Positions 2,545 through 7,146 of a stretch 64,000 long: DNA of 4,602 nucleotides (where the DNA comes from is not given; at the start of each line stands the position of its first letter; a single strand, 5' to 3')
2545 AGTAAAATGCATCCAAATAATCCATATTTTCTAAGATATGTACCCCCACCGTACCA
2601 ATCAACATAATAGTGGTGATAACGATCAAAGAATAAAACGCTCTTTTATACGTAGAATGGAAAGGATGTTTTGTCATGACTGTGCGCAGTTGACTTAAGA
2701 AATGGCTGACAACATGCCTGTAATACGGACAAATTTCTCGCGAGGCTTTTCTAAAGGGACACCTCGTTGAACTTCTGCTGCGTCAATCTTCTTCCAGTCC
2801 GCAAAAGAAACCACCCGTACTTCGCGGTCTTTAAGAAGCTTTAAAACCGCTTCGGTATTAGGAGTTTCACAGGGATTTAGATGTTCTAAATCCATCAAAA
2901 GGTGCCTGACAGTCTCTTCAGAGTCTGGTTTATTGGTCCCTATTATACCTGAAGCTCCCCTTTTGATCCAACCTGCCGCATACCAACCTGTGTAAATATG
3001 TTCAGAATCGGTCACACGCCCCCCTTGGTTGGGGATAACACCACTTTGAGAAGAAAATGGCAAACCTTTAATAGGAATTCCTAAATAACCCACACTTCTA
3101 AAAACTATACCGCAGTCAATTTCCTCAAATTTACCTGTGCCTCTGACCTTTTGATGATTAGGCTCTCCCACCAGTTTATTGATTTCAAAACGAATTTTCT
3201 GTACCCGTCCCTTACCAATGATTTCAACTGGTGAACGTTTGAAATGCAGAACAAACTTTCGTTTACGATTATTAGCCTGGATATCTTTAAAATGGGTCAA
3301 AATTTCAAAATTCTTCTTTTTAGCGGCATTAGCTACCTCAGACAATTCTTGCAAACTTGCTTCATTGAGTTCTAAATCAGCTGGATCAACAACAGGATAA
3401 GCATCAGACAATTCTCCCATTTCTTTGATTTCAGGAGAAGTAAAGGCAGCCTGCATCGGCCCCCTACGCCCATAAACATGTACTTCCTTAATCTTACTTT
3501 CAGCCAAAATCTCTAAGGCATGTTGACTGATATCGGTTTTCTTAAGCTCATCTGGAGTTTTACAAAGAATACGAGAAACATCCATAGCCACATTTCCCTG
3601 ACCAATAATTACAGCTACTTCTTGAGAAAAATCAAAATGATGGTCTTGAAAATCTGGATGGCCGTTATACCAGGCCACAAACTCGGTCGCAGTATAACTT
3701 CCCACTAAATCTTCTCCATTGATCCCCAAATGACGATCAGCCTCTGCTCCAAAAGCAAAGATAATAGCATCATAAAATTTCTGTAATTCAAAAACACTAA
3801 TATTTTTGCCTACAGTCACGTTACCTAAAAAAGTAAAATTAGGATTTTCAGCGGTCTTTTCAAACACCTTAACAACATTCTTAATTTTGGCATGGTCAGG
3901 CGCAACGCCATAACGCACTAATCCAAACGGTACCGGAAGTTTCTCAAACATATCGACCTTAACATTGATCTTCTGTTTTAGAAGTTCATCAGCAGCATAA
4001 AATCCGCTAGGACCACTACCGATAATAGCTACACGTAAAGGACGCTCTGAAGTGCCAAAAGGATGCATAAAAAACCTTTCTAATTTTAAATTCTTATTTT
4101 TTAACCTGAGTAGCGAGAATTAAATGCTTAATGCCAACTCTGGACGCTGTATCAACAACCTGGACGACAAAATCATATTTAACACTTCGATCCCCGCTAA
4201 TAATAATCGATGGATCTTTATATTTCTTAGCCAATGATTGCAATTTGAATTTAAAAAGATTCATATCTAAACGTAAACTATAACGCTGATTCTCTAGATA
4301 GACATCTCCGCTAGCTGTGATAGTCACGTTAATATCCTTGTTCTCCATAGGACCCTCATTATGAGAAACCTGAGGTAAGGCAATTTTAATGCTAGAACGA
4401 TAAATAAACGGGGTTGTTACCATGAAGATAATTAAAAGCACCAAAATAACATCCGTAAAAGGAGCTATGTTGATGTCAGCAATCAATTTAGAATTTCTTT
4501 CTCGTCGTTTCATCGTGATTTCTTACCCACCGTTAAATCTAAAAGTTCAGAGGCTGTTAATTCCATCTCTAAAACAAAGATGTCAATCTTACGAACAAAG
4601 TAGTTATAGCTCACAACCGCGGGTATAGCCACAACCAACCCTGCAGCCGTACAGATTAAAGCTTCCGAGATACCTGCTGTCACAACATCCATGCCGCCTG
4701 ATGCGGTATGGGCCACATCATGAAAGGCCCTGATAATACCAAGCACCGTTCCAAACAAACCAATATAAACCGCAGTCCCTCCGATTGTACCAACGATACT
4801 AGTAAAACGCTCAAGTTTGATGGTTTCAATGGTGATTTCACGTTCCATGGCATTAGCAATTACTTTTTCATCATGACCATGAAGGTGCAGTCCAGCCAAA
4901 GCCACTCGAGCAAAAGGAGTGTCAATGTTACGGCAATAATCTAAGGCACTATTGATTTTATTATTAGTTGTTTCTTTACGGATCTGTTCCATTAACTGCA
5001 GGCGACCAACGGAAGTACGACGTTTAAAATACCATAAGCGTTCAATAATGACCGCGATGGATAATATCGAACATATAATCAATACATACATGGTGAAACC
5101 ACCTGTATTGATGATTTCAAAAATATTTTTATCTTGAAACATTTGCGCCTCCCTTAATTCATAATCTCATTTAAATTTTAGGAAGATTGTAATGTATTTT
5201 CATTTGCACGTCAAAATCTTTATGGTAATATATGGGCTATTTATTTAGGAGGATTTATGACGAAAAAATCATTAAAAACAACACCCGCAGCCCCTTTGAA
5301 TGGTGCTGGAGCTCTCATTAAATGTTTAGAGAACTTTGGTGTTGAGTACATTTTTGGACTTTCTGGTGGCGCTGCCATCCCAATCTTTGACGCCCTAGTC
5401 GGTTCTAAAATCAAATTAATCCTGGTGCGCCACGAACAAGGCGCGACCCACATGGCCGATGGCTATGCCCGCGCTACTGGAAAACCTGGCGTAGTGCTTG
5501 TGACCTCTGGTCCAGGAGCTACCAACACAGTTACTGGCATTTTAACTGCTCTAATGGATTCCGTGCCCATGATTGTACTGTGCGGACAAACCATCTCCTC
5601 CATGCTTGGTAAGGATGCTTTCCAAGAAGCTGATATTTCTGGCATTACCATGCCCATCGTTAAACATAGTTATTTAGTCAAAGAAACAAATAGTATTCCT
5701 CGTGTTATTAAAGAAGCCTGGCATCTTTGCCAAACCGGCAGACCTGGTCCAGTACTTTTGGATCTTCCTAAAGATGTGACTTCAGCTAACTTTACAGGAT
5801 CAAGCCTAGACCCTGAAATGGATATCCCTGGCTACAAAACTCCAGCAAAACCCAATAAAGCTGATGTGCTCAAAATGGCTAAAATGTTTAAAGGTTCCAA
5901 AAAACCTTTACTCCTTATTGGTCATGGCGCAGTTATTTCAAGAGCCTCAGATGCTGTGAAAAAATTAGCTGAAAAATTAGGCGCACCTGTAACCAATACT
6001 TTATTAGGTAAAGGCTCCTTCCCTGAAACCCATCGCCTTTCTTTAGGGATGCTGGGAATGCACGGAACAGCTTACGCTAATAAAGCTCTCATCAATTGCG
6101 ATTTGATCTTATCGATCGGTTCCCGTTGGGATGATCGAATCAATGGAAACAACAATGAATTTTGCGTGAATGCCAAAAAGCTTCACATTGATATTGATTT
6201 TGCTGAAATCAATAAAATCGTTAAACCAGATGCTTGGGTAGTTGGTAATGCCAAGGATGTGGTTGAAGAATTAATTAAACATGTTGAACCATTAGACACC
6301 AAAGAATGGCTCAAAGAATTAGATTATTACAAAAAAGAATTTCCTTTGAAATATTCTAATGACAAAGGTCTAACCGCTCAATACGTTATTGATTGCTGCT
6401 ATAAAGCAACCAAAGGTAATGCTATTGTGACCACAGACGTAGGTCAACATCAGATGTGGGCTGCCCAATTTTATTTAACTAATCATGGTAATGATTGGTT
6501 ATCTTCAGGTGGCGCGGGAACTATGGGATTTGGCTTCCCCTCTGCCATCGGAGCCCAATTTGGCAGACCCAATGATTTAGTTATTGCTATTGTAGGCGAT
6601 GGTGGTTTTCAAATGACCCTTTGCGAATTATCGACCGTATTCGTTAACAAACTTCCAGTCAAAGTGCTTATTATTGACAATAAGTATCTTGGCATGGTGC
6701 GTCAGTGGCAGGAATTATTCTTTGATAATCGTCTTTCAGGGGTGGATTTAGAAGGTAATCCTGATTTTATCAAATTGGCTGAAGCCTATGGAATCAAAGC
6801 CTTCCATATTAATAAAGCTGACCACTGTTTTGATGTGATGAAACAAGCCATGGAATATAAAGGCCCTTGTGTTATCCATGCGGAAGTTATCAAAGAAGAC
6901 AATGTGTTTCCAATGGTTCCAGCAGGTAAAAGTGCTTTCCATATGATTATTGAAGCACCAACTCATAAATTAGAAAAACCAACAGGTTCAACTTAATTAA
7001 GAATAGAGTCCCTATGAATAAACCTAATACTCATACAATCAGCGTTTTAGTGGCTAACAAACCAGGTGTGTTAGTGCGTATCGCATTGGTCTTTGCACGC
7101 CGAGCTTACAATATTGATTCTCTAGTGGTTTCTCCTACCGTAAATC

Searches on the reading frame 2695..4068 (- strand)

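Call 92: search_protein_families(library=pfam, proteins=[window:2695-4068:-], max_evalue=0.00001)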
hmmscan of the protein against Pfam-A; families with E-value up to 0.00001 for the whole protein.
window:2695-4068:- (457 aa): 2 families
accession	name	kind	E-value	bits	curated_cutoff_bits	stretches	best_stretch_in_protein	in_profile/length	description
PF07992.20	Pyr_redox_2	-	2.1e-08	34.4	26.1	1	12-173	2-166/291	Pyridine nucleotide-disulphide oxidoreductase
PF13450.12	NAD_binding_8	-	1.5e-06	28.8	21.9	1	15-77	1-60/68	NAD(P)-binding Rossmann-like domain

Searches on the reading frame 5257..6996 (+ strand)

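Call 92: search_protein_families(library=pfam, proteins=[window:5257-6996:+], max_evalue=0.00001)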
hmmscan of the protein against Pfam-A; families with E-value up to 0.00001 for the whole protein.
window:5257-6996:+ (579 aa): 3 families
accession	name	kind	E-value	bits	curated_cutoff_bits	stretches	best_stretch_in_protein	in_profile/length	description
PF02775.26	TPP_enzyme_C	-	1.5e-50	171.3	21.9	1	394-541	1-150/151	Thiamine pyrophosphate enzyme, C-terminal TPP binding domain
PF00205.28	TPP_enzyme_M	-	1.1e-43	148.7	30.4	1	206-339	3-137/137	Thiamine pyrophosphate enzyme, central domain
PF02776.23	TPP_enzyme_N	-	3.8e-41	140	26.8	1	15-129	2-118/119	Thiamine pyrophosphate enzyme, N-terminal TPP binding domain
